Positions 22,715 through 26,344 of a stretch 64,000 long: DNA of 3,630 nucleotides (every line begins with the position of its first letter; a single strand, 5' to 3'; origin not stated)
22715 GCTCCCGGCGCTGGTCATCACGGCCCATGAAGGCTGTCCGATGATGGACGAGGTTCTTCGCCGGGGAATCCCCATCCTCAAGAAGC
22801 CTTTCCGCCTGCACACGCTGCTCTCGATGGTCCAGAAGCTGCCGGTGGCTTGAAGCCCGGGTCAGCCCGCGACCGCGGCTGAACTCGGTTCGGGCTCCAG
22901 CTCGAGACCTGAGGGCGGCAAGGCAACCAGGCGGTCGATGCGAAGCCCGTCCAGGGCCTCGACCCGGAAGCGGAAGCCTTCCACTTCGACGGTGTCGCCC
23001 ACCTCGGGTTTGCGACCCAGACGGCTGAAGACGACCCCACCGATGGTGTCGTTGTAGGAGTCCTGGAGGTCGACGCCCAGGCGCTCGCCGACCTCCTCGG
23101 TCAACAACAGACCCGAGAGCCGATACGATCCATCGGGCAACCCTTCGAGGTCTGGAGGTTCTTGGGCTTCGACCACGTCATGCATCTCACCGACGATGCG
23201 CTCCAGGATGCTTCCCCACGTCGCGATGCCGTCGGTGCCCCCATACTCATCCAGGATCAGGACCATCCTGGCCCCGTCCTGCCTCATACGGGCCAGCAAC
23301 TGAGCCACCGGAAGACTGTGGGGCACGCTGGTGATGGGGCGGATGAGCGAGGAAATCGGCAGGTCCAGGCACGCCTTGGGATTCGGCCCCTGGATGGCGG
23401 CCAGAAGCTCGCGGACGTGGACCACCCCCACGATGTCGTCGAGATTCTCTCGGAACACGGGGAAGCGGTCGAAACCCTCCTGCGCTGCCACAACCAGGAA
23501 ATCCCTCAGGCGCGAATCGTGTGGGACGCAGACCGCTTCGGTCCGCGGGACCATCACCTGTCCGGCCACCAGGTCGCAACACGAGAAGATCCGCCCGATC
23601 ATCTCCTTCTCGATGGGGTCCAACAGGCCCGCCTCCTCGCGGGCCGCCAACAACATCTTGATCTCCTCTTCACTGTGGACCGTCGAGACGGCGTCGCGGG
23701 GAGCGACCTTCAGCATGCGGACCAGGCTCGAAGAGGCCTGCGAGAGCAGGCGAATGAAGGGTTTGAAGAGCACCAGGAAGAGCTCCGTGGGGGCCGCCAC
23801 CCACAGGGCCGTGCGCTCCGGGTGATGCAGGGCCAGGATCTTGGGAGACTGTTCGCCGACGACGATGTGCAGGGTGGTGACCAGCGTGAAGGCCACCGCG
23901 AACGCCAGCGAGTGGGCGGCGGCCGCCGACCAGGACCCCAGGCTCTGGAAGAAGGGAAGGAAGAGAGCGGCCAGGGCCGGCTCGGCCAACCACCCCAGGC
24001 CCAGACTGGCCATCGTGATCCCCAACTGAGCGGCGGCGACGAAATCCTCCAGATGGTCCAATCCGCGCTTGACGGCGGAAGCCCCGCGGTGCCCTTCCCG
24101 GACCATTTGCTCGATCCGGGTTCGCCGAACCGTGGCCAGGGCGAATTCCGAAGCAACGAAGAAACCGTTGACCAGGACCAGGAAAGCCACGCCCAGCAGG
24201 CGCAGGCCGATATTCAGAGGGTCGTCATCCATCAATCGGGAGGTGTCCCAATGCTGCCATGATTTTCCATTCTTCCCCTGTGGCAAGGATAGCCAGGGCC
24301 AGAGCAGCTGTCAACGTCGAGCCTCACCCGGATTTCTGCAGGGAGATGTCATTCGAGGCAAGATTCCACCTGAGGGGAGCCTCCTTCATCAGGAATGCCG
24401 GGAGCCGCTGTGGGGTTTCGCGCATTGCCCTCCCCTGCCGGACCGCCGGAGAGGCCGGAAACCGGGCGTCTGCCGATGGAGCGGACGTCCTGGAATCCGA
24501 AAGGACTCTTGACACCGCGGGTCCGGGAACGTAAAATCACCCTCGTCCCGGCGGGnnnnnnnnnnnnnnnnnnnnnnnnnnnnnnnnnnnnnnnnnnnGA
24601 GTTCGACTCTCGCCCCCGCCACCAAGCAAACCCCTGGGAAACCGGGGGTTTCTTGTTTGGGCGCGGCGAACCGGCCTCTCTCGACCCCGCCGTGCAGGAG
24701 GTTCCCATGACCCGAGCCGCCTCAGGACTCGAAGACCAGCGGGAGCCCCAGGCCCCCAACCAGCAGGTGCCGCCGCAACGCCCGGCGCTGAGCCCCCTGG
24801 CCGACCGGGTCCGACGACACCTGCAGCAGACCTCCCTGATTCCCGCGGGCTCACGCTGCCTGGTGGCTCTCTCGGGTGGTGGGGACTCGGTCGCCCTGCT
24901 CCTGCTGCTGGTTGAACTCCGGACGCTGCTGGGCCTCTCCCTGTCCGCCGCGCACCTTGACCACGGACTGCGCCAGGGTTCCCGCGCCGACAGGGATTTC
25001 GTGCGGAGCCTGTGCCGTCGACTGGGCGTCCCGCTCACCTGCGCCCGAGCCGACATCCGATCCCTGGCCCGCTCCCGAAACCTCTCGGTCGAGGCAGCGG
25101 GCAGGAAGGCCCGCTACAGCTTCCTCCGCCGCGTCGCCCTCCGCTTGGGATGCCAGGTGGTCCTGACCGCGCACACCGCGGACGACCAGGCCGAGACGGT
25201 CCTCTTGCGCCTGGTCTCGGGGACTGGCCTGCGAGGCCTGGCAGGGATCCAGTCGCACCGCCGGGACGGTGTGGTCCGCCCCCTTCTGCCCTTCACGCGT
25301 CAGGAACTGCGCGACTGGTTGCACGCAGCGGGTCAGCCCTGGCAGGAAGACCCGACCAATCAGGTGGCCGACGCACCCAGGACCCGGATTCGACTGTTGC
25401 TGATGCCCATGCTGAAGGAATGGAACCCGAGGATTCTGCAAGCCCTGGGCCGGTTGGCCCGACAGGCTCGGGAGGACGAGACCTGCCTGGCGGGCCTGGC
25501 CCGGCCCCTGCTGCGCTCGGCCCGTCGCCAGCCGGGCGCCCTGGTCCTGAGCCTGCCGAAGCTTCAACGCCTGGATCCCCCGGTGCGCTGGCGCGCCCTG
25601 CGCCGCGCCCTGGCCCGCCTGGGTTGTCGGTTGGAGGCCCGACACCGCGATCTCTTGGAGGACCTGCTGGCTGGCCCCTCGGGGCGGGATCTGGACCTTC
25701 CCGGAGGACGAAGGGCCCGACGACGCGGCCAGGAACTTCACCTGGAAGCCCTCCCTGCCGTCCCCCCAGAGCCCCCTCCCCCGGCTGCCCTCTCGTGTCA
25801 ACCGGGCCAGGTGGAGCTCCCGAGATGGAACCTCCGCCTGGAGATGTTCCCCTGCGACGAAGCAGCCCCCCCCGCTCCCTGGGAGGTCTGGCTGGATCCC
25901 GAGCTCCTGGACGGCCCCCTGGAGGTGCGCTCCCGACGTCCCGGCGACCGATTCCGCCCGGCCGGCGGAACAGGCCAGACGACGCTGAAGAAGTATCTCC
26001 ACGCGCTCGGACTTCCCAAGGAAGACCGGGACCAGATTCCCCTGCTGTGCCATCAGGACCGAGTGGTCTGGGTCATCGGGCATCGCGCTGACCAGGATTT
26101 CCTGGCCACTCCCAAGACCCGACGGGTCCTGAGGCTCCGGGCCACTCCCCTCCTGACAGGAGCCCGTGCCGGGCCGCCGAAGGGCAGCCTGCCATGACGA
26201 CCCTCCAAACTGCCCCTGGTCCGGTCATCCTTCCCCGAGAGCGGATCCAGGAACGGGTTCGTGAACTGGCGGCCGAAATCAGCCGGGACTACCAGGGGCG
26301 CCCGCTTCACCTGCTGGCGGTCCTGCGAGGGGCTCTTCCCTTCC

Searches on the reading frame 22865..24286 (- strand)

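Call 119: search_protein_families(library=pfam, proteins=[window:22865-24286:-], max_evalue=0.00001)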
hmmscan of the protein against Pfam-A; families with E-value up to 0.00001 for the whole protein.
window:22865-24286:- (474 aa): 3 families
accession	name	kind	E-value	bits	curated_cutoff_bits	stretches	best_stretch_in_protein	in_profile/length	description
PF01595.25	CNNM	-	3.2e-47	161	28.4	1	33-224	3-179/181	Cyclin M transmembrane N-terminal domain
PF03471.22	CorC_HlyC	-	5.1e-18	65.3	27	1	384-453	4-75/81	Transporter associated domain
PF00571.33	CBS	-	4.3e-11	43.4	24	0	246-299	4-56/57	CBS domain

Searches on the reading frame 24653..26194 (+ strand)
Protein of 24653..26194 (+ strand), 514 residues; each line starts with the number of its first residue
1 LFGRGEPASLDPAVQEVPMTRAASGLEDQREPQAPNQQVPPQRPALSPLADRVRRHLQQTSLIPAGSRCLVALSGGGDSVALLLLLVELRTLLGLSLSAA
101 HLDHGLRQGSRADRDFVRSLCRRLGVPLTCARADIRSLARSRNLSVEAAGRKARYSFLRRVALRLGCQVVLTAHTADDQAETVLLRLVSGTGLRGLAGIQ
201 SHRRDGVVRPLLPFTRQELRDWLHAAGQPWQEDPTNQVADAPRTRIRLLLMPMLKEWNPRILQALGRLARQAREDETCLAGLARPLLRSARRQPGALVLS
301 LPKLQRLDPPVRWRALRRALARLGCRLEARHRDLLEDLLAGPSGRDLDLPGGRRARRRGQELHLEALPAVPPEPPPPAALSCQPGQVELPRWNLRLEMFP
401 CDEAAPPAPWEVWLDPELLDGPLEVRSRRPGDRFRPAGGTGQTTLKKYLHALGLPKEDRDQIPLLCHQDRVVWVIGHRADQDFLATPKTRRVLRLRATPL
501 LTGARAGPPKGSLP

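Call 119: search_protein_families(library=pfam, proteins=[window:24653-26194:+], max_evalue=0.00001)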
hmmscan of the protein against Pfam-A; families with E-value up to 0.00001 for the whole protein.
window:24653-26194:+ (514 aa): 2 families
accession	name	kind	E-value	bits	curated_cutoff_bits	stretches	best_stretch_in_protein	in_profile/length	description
PF01171.26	ATP_bind_3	-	3.4e-49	167.5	27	1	69-247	2-180/182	PP-loop family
PF11734.13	TilS_C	-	5.1e-19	67.9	22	1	423-492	1-70/74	TilS substrate C-terminal domain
